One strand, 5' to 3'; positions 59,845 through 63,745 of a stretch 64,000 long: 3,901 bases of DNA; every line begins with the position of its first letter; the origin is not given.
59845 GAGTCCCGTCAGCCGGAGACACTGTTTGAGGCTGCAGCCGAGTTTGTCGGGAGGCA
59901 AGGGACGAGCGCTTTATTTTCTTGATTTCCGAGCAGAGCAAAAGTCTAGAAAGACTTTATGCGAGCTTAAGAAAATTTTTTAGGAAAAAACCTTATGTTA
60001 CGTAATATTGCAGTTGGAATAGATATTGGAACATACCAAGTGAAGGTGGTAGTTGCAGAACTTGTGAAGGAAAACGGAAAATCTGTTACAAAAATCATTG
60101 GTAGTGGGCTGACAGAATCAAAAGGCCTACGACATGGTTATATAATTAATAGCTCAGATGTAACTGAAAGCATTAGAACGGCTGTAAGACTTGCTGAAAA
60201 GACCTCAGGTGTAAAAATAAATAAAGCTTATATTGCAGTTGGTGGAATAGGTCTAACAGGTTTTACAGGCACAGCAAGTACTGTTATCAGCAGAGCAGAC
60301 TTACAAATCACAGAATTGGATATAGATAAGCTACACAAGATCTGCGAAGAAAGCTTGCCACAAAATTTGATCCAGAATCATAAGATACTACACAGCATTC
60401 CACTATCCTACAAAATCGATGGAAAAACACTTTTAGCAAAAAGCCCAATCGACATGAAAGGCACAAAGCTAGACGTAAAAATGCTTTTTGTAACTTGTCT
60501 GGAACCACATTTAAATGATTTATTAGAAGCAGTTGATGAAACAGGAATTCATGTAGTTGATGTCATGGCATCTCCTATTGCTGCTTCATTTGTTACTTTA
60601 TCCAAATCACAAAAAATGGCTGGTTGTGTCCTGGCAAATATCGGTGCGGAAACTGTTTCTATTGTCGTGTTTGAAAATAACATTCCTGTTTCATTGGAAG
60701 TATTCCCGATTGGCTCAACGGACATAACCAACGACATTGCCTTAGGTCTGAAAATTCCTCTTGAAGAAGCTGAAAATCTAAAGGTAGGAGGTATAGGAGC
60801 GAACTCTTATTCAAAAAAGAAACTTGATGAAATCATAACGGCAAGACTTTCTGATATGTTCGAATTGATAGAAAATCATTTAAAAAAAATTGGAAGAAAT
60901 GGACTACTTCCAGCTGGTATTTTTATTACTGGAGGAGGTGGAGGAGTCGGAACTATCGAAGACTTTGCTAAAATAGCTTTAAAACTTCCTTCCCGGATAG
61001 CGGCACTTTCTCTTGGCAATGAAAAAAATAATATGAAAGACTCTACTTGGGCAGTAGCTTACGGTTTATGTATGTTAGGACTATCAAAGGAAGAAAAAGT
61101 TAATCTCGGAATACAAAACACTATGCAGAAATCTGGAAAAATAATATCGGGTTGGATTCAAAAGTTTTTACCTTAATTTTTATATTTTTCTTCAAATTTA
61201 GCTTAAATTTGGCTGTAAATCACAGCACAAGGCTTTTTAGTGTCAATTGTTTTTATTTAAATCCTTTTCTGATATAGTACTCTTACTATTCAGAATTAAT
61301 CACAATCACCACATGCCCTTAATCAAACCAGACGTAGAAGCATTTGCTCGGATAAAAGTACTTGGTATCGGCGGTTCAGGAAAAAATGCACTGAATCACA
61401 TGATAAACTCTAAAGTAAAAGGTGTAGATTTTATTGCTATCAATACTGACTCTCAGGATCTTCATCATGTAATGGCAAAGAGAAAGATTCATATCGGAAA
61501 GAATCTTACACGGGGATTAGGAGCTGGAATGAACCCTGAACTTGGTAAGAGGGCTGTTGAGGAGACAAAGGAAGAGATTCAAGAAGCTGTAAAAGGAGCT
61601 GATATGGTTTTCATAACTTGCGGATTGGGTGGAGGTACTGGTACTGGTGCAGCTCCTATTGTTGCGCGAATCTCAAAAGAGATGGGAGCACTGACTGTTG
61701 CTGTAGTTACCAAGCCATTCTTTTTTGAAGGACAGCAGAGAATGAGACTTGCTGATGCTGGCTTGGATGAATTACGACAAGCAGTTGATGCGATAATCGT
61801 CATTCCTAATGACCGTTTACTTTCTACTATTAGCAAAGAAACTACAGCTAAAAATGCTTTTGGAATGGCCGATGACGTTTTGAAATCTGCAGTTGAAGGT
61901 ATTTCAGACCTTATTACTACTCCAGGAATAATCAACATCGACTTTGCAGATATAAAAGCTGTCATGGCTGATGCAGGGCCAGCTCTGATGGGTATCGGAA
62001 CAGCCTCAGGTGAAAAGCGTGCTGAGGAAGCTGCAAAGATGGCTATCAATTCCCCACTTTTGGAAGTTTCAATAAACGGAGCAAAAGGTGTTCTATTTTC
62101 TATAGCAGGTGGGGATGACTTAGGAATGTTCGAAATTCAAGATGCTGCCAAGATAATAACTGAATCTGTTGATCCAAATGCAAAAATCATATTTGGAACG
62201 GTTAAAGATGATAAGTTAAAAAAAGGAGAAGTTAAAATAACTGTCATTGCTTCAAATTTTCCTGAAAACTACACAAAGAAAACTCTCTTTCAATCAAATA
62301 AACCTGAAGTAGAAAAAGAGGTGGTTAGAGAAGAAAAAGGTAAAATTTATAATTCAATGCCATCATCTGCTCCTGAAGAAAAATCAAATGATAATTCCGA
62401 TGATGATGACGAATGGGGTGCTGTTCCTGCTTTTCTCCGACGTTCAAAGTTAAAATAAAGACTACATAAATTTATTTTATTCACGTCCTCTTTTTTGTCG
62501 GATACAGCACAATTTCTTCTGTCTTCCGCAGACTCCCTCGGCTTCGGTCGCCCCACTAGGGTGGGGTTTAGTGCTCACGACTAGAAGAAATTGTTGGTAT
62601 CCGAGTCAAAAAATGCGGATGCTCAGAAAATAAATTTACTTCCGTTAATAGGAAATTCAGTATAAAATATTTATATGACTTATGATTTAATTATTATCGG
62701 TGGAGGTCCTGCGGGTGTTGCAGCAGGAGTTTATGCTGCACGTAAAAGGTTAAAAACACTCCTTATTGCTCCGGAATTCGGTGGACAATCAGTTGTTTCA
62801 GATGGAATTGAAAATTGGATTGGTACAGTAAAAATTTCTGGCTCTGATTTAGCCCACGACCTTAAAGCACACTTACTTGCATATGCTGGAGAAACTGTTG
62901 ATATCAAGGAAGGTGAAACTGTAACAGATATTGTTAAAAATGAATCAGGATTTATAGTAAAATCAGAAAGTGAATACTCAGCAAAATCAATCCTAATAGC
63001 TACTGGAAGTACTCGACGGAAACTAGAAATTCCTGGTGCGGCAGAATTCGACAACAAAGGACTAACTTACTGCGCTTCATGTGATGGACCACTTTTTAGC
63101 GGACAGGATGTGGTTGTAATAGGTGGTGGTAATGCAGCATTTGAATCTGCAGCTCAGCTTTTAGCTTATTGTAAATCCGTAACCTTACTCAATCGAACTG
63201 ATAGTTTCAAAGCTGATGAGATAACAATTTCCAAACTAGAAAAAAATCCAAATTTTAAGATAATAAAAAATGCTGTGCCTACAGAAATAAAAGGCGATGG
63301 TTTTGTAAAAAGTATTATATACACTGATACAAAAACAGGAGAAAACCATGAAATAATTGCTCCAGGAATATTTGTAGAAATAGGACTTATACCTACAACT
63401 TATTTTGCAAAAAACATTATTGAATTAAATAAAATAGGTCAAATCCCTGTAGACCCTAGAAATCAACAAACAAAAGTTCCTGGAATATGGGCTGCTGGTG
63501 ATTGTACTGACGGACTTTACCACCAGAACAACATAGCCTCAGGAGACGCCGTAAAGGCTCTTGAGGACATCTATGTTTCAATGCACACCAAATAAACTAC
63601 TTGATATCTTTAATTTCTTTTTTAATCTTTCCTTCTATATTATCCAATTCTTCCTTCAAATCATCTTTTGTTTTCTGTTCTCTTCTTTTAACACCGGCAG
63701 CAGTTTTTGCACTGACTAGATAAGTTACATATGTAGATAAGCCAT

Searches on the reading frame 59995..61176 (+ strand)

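Call 7: search_protein_families(library=pfam, proteins=[window:59995-61176:+], max_evalue=0.01)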
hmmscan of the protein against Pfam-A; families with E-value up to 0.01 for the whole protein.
window:59995-61176:+ (393 aa): 3 families
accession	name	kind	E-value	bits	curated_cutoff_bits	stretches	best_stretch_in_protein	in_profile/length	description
PF14450.12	FtsA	-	6.5e-22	78.7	31.8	2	212-357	1-127/127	Cell division protein FtsA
PF02491.25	SHS2_FTSA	-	3.6e-10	40.5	25.4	1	93-167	10-79/79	SHS2 domain inserted in FTSA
PF11104.14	PilM_2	-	2.7e-08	33.6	27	1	160-343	125-312/340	Type IV pilus assembly protein PilM;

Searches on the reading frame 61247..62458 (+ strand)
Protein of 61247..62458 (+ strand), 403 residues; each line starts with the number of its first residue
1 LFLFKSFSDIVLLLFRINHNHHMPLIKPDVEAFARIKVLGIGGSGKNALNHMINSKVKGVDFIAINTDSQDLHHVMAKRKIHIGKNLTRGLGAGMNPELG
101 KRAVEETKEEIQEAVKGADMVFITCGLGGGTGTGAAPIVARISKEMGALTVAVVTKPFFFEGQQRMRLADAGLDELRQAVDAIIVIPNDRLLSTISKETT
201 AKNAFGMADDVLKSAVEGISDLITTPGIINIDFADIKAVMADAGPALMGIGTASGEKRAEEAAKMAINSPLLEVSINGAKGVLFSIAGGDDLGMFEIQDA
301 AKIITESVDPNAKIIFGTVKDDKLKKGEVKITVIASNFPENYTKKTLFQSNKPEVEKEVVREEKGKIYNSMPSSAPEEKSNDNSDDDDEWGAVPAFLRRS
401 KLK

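Call 7: search_protein_families(library=pfam, proteins=[window:61247-62458:+], max_evalue=0.01)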
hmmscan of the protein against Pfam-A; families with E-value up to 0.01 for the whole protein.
window:61247-62458:+ (403 aa): 2 families
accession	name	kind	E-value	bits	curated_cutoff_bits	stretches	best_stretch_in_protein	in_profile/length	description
PF00091.31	Tubulin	-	2.8e-49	168.4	33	1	35-194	1-188/190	Tubulin/FtsZ family, GTPase domain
PF12327.13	FtsZ_C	-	4.3e-31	107.5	27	1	244-337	1-93/95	FtsZ family, C-terminal domain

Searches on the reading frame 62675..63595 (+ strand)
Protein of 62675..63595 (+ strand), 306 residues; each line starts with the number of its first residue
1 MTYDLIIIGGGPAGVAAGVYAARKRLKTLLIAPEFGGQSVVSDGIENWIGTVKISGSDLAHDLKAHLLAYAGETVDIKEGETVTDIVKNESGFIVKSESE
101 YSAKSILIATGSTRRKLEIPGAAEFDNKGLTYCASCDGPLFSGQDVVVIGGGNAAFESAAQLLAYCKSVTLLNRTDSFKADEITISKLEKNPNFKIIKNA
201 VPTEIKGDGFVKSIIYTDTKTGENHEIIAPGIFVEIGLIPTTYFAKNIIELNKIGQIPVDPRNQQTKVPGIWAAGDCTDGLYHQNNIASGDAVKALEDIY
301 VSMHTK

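Call 48: search_protein_families(library=pfam, proteins=[window:62675-63595:+], max_evalue=0.001)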
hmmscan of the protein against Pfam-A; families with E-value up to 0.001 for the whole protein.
window:62675-63595:+ (306 aa): 11 families
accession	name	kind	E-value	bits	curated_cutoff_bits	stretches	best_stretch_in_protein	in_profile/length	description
PF07992.20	Pyr_redox_2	-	2.7e-47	162.1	26.1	1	3-287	1-286/291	Pyridine nucleotide-disulphide oxidoreductase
PF13738.12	Pyr_redox_3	-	6.8e-27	94.9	30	1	73-275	94-305/305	Pyridine nucleotide-disulphide oxidoreductase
PF00070.33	Pyr_redox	-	1.2e-12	48.6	22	1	146-217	2-80/82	Pyridine nucleotide-disulphide oxidoreductase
PF00890.30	FAD_binding_2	-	3.3e-11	43.5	20.4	1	4-50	1-49/414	FAD binding domain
PF12831.13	FAD_oxidored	-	1.7e-09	37.9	27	1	4-39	1-38/416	FAD dependent oxidoreductase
PF01134.28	GIDA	-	1.9e-09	37.5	22.1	1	4-34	1-31/391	Glucose inhibited division protein A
PF03486.20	HI0933_like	-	4.6e-09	36.5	50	0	4-31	2-29/244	HI0933-like protein Rossmann domain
PF01266.30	DAO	-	3.9e-07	30.4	27.9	0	4-42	1-42/353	FAD dependent oxidoreductase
PF13241.12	NAD_binding_7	-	3e-05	25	22.1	0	141-185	5-50/104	Putative NAD(P)-binding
PF01946.23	Thi4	-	0.00016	21.5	26.2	0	2-33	17-49/235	Thi4 family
PF05834.18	Lycopene_cycl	-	0.00016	21.3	23.4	0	4-33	1-32/380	Lycopene cyclase protein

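Call 65: find_encoding_contigs(protein=window:62675-63595:+, flank=10000, max_places=2)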
Protein window:62675-63595:+ (306 aa): 3 contigs read that carry it; 2 places shown.
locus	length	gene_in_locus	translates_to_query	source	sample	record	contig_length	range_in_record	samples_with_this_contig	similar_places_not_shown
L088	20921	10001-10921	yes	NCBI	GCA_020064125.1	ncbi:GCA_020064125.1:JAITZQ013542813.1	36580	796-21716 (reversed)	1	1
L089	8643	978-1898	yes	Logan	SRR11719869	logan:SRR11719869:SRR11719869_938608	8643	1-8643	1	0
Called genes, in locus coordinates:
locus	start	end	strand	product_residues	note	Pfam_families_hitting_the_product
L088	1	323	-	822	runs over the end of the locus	PF00521:DNA_topoisoIV, PF03989:DNA_gyraseA_C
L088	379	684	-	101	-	-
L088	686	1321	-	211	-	PF13483:Lactamase_B_3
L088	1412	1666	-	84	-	-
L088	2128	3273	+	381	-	PF21543:CvfB_2nd (faint), PF23459:S1_RRP5 (faint), PF00575:S1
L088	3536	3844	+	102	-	-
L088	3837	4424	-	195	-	PF01195:Pept_tRNA_hydro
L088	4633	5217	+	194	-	PF10502:Peptidase_S26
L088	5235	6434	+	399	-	PF03129:HGTP_anticodon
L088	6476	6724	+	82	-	-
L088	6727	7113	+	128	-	PF02130:YbeY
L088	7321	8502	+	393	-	PF02491:SHS2_FTSA, PF11104:PilM_2 (weak), PF14450:FtsA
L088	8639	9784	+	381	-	PF00091:Tubulin, PF12327:FtsZ_C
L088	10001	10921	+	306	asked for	PF00890:FAD_binding_2 (weak), PF01134:GIDA (faint), PF01266:DAO (faint), PF03486:HI0933_like (faint), PF07992:Pyr_redox_2, PF12831:FAD_oxidored (weak), PF13738:Pyr_redox_3, PF00070:Pyr_redox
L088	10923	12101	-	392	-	PF00963:Cohesin (faint)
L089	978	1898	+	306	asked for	PF00890:FAD_binding_2 (weak), PF01134:GIDA (faint), PF01266:DAO (faint), PF03486:HI0933_like (faint), PF07992:Pyr_redox_2, PF12831:FAD_oxidored (weak), PF13738:Pyr_redox_3, PF00070:Pyr_redox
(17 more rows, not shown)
